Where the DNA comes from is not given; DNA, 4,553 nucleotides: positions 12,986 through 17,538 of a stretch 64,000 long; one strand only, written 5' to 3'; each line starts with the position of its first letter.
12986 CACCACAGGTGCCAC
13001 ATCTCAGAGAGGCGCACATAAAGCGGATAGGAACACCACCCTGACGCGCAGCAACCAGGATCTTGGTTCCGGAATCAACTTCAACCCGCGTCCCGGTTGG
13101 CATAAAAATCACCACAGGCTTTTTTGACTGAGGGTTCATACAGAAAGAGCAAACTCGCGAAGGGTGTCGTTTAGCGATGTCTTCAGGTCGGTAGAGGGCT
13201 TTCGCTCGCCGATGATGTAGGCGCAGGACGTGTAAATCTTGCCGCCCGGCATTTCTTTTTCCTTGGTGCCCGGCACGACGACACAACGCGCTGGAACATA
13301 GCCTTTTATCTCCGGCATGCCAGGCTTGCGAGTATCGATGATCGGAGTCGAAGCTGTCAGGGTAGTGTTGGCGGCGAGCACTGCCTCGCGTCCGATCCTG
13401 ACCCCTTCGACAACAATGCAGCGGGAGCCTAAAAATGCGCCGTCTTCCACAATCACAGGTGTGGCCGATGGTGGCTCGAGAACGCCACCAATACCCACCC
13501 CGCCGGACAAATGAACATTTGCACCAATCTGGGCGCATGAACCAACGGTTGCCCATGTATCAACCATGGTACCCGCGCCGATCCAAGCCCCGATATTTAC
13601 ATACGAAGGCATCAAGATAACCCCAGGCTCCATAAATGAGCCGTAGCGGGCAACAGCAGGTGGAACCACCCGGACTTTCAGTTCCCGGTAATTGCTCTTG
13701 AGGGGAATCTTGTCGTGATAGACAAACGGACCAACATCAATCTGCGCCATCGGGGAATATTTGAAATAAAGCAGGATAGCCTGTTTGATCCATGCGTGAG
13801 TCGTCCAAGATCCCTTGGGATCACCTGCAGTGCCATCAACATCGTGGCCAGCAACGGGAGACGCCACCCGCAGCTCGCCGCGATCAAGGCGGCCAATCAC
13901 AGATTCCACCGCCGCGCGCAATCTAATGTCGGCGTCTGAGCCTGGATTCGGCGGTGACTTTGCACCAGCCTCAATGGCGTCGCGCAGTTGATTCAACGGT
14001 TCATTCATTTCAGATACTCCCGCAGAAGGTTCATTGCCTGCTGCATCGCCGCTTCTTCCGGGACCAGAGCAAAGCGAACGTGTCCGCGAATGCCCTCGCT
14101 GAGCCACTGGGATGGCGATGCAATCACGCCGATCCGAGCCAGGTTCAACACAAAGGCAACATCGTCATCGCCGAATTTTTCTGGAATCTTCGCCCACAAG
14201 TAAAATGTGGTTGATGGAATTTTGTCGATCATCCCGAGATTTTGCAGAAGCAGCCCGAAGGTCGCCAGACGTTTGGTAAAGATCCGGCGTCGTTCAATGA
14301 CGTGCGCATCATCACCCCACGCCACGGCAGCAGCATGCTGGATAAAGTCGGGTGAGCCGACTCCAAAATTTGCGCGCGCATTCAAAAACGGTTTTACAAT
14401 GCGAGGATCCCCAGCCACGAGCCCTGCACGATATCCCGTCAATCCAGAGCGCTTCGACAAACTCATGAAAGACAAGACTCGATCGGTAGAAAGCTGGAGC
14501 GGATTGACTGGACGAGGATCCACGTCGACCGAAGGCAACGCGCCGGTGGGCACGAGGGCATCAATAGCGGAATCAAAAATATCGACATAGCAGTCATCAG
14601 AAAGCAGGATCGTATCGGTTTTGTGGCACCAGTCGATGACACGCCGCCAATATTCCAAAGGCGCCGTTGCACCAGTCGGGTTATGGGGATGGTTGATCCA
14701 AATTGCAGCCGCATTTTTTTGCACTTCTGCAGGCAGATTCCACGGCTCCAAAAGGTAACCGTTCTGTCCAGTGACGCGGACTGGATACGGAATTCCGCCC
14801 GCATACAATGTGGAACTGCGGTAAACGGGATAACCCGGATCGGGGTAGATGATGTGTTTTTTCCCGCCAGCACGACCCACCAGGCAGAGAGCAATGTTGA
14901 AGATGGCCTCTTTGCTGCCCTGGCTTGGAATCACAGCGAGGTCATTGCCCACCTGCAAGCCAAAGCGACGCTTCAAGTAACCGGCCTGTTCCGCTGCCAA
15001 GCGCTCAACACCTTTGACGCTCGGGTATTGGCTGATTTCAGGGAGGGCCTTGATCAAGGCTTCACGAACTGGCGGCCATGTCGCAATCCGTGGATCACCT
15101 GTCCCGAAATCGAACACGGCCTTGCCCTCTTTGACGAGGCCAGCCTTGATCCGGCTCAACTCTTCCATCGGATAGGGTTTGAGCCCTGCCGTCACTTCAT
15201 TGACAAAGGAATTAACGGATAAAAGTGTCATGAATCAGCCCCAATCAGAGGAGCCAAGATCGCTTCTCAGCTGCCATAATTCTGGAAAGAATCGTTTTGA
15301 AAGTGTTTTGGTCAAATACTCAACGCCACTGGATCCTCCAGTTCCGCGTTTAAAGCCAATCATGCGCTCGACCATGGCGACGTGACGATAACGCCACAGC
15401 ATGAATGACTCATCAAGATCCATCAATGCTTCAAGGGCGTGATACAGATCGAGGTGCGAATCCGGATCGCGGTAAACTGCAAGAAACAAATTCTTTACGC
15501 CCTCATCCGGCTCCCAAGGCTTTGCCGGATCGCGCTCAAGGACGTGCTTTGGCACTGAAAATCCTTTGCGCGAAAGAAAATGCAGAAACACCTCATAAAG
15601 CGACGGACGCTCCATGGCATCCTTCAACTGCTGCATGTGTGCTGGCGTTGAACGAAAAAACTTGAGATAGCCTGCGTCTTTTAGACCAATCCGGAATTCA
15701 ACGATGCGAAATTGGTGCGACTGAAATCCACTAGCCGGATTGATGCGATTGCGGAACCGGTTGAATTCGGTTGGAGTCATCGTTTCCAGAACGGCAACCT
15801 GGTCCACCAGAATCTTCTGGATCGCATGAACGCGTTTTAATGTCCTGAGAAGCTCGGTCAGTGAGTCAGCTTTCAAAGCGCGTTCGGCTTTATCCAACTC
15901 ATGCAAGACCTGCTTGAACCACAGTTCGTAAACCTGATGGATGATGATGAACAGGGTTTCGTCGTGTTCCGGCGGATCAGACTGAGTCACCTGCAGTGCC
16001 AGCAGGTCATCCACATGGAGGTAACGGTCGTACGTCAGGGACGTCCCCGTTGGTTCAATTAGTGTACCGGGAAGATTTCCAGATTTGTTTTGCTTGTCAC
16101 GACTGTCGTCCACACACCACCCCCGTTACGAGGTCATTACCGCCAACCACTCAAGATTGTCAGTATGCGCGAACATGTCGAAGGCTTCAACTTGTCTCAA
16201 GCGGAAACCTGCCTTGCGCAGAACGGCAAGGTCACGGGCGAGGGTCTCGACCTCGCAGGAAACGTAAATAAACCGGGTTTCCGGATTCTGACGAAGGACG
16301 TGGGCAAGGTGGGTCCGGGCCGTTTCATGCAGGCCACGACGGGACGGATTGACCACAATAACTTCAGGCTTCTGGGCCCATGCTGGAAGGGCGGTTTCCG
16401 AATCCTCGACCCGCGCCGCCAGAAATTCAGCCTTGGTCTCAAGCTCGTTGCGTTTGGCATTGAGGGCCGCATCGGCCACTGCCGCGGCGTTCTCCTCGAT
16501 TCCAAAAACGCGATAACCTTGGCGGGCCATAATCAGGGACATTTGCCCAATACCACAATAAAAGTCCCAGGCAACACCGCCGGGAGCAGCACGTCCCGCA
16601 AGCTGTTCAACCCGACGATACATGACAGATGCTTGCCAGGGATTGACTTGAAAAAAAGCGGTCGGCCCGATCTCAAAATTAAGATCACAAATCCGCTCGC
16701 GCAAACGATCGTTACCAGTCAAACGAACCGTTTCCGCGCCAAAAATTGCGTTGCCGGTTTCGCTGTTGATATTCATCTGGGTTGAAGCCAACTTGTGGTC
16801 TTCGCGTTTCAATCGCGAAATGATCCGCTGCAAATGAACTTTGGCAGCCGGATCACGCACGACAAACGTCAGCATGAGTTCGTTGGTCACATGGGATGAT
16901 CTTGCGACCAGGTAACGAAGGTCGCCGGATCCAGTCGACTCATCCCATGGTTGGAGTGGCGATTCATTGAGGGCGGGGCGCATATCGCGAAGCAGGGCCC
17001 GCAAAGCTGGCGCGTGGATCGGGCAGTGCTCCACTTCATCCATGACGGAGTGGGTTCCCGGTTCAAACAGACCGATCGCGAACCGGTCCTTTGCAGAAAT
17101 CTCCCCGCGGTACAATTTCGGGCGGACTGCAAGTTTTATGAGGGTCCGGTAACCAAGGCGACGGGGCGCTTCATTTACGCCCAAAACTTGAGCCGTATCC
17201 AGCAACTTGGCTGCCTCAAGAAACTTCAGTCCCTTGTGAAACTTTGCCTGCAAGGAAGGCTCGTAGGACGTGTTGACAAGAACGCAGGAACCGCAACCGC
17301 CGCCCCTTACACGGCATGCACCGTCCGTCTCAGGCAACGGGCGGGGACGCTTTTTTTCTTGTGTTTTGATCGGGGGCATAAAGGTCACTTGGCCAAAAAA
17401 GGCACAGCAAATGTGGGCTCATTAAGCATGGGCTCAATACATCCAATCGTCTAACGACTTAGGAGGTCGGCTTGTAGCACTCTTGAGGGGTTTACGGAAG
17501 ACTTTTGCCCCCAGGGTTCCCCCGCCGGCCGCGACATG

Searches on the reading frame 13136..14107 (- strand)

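Call 83: search_protein_families(library=pfam, proteins=[window:13136-14107:-], max_evalue=0.0001)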
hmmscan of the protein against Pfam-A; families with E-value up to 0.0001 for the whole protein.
window:13136-14107:- (323 aa): 3 families
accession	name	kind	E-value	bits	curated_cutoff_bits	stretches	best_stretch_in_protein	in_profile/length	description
PF14805.11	THDPS_N_2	-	2.3e-14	53.7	25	1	57-116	19-66/67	Tetrahydrodipicolinate N-succinyltransferase N-terminal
PF00132.30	Hexapep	-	4.1e-12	45.7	27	2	218-251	2-35/36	Bacterial transferase hexapeptide (six repeats)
PF14602.12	Hexapep_2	-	3.9e-10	39.7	27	1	217-252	1-34/34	Hexapeptide repeat of succinyl-transferase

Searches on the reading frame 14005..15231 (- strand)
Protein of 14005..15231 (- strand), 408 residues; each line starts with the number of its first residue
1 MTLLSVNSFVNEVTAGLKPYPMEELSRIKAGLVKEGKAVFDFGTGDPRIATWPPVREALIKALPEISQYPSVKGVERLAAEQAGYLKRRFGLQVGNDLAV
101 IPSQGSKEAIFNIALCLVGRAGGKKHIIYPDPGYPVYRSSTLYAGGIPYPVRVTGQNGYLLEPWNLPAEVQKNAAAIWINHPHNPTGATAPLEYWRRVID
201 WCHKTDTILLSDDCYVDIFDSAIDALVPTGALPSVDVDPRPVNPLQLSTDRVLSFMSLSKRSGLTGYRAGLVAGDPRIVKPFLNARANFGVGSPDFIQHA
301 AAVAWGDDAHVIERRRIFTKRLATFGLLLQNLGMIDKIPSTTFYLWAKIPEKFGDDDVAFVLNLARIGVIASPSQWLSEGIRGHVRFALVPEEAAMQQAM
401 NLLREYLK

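Call 84: search_protein_families(library=pfam, proteins=[window:14005-15231:-], max_evalue=0.0001)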
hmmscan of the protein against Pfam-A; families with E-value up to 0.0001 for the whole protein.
window:14005-15231:- (408 aa): 1 family
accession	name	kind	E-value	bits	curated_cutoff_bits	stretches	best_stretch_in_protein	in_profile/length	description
PF00155.27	Aminotran_1_2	-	6.7e-36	124.7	19.7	1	39-398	3-356/361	Aminotransferase class I and II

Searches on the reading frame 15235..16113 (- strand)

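Call 84: search_protein_families(library=pfam, proteins=[window:15235-16113:-], max_evalue=0.0001)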
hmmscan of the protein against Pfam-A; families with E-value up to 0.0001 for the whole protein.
window:15235-16113:- (292 aa): 1 family
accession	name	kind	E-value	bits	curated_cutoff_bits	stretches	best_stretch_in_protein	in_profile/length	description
PF03301.18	Trp_dioxygenase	-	2.8e-70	237.8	34.9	2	25-154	14-151/346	Tryptophan 2,3-dioxygenase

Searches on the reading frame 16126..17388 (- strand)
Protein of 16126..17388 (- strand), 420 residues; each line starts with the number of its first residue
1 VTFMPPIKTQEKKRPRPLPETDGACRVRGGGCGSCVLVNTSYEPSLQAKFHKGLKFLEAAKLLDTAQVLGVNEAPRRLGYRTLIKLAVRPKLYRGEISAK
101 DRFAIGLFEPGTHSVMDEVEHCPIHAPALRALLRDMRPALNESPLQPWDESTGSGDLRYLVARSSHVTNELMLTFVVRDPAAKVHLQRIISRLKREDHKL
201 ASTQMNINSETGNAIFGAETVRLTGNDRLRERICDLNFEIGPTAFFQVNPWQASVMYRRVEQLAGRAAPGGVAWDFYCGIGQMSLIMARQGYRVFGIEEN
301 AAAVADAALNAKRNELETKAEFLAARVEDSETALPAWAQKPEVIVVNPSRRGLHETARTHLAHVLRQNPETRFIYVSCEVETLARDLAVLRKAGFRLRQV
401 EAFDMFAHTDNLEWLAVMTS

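Call 84: search_protein_families(library=pfam, proteins=[window:16126-17388:-], max_evalue=0.0001)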
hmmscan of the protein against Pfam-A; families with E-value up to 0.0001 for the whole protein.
window:16126-17388:- (420 aa): 2 families
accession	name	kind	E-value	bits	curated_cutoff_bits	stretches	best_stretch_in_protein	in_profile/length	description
PF05958.17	tRNA_U5-meth_tr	-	4.9e-09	36.1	23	1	274-413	206-349/357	tRNA (Uracil-5-)-methyltransferase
PF05175.20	MTS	-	2.2e-05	24.6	23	1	270-354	32-112/170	Methyltransferase small domain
